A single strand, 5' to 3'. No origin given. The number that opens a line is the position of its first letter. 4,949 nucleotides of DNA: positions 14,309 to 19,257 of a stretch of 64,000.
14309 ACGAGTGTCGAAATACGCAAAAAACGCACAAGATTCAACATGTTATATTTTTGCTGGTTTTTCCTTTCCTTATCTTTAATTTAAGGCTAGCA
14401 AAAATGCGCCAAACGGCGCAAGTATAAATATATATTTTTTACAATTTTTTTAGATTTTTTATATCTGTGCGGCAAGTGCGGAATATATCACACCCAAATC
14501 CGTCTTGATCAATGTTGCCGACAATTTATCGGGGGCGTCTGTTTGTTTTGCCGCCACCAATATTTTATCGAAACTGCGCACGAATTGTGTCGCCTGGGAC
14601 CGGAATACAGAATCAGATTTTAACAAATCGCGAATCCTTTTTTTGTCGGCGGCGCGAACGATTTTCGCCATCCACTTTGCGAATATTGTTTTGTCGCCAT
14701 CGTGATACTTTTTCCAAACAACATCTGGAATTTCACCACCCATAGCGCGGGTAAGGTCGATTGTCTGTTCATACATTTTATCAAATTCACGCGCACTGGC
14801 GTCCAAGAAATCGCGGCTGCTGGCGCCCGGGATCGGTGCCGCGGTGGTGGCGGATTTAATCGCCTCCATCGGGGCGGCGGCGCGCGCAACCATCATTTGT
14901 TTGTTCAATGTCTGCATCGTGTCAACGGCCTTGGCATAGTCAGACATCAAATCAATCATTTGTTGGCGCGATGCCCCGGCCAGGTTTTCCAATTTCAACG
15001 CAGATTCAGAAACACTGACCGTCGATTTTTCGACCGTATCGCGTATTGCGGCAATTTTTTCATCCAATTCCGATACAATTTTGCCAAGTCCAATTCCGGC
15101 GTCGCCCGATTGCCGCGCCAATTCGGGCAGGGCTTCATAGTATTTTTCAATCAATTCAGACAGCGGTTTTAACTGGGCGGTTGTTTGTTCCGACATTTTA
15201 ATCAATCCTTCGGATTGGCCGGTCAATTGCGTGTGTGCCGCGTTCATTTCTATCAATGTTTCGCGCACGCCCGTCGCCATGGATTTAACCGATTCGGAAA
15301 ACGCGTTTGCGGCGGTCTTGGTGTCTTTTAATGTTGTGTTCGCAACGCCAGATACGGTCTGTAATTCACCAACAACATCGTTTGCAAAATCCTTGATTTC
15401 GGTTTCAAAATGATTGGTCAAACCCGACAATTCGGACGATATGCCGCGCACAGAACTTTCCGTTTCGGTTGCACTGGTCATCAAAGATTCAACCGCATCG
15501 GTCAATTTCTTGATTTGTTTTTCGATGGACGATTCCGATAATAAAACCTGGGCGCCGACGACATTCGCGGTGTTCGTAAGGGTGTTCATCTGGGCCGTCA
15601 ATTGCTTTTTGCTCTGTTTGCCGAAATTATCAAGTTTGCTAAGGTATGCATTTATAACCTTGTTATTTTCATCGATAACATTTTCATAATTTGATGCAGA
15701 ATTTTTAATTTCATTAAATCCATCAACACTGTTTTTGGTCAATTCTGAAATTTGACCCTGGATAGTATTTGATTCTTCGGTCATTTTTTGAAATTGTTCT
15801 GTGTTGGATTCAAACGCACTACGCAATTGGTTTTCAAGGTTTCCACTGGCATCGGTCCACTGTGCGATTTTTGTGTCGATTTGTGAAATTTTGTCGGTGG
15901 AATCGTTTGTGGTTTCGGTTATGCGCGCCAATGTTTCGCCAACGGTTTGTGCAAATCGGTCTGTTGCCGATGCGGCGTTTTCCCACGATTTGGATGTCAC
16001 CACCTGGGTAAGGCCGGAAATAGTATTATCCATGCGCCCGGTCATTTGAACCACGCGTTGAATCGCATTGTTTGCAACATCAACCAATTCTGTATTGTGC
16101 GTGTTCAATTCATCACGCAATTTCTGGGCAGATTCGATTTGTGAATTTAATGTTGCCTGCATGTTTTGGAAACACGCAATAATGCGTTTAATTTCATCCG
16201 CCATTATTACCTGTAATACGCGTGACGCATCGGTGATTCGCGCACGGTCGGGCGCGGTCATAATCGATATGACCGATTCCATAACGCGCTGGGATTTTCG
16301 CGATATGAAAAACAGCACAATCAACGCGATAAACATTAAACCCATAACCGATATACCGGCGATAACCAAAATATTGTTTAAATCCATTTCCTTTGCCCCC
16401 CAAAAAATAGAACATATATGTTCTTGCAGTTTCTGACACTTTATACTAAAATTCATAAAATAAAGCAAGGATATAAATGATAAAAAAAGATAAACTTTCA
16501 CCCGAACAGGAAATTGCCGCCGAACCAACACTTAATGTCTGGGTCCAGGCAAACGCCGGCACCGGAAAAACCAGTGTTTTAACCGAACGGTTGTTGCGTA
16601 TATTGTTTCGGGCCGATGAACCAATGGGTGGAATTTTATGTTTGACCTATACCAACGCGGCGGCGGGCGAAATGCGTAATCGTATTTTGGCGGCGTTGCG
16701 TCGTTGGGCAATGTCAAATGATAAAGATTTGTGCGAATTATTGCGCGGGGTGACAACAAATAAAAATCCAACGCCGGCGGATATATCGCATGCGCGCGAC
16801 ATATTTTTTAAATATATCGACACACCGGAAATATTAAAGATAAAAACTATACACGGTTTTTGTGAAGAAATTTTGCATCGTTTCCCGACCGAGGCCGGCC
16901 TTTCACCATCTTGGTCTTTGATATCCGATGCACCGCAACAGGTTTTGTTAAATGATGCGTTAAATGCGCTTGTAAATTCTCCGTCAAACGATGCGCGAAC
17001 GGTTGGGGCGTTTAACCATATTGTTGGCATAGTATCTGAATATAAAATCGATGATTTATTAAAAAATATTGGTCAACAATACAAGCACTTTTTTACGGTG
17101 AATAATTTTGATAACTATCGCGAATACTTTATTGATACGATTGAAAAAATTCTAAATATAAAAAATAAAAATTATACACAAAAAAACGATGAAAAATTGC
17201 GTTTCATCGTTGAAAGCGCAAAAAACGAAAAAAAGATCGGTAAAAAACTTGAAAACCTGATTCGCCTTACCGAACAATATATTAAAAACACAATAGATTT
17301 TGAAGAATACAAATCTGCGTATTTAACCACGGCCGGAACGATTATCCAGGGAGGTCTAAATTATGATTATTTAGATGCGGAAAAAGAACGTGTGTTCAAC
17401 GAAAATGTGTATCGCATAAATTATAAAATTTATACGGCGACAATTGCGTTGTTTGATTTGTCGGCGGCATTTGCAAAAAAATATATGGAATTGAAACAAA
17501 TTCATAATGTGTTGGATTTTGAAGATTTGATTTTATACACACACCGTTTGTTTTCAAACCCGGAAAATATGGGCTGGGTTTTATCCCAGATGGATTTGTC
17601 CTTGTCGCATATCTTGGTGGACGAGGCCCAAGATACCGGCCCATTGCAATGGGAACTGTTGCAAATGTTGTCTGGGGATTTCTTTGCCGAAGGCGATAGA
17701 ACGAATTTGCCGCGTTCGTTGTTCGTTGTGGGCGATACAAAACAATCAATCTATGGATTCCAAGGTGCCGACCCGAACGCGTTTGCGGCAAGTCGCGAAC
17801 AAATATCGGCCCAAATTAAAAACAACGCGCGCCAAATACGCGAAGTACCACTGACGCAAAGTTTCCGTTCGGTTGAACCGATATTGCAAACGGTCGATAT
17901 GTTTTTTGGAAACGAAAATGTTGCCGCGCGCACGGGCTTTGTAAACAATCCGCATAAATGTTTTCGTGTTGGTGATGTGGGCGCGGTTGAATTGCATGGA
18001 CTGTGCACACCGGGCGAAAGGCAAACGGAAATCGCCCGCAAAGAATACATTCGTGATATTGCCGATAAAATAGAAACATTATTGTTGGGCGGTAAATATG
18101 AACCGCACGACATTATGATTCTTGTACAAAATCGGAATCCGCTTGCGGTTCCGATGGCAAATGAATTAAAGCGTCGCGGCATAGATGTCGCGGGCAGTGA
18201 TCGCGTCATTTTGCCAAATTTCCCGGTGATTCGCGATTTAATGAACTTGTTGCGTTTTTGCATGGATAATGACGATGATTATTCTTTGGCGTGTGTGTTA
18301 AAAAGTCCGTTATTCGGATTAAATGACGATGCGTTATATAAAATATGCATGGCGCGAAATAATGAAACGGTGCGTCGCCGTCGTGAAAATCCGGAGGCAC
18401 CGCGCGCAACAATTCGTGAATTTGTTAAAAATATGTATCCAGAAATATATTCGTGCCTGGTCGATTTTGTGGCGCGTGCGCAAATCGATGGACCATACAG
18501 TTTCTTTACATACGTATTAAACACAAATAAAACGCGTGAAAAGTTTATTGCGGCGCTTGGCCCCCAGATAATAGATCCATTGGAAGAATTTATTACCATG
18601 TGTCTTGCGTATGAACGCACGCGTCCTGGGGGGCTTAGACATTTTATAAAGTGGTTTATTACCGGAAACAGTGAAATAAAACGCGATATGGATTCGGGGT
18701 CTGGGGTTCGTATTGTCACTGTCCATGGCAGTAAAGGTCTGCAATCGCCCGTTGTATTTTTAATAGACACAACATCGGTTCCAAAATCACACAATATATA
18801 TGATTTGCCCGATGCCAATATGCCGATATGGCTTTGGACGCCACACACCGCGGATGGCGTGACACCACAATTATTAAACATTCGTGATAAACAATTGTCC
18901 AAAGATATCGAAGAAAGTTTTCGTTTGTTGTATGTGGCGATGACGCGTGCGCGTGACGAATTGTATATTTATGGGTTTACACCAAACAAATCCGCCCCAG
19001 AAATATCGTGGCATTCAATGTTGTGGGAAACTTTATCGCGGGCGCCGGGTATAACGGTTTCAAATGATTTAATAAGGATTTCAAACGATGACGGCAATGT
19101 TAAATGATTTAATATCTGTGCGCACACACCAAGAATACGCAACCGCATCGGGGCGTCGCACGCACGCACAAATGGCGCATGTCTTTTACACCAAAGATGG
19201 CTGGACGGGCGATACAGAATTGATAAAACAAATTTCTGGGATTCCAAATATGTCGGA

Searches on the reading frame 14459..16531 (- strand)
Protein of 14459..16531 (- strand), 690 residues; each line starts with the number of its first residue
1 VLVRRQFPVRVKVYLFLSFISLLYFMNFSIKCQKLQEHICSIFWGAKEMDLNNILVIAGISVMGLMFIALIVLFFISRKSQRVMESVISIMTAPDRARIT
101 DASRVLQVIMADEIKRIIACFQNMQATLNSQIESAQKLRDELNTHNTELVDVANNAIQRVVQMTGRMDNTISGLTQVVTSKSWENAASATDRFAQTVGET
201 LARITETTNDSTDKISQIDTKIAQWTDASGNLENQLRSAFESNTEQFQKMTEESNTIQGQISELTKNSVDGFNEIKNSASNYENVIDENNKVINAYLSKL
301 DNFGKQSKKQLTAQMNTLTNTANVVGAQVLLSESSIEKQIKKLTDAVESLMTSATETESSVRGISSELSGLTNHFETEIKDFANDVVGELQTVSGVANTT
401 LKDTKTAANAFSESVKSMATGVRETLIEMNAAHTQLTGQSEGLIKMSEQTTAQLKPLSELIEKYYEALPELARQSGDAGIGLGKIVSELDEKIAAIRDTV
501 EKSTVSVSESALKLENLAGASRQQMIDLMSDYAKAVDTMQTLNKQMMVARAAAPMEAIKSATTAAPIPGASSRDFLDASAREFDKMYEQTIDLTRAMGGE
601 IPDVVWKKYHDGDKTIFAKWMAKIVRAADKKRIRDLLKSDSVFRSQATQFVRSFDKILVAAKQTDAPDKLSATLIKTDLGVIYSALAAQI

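Call 54: search_protein_families(library=pfam, proteins=[window:14459-16531:-], max_evalue=0.001)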
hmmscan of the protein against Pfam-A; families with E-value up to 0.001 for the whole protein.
window:14459-16531:- (690 aa): 1 family
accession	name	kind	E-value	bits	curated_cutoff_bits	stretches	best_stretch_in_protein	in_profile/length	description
PF04108.17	ATG17_like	-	9.7e-05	22.4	43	0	110-498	22-338/355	Autophagy protein ATG17-like domain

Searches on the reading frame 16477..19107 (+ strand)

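Call 54: search_protein_families(library=pfam, proteins=[window:16477-19107:+], max_evalue=0.001)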
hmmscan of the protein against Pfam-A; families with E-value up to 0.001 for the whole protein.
window:16477-19107:+ (876 aa): 4 families
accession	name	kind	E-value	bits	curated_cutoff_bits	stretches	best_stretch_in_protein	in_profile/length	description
PF00580.27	UvrD-helicase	-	2.1e-52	178.9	23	1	8-441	2-268/271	UvrD/REP helicase N-terminal domain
PF13361.12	UvrD_C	-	1.2e-26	94.5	25.6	1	459-831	3-345/350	UvrD-like helicase C-terminal domain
PF13245.12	AAA_19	-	9.3e-13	48.9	25.1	2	339-428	65-133/134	AAA domain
PF13538.12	UvrD_C_2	-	9.5e-11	41.8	27.4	1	811-832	31-52/52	UvrD-like helicase C-terminal domain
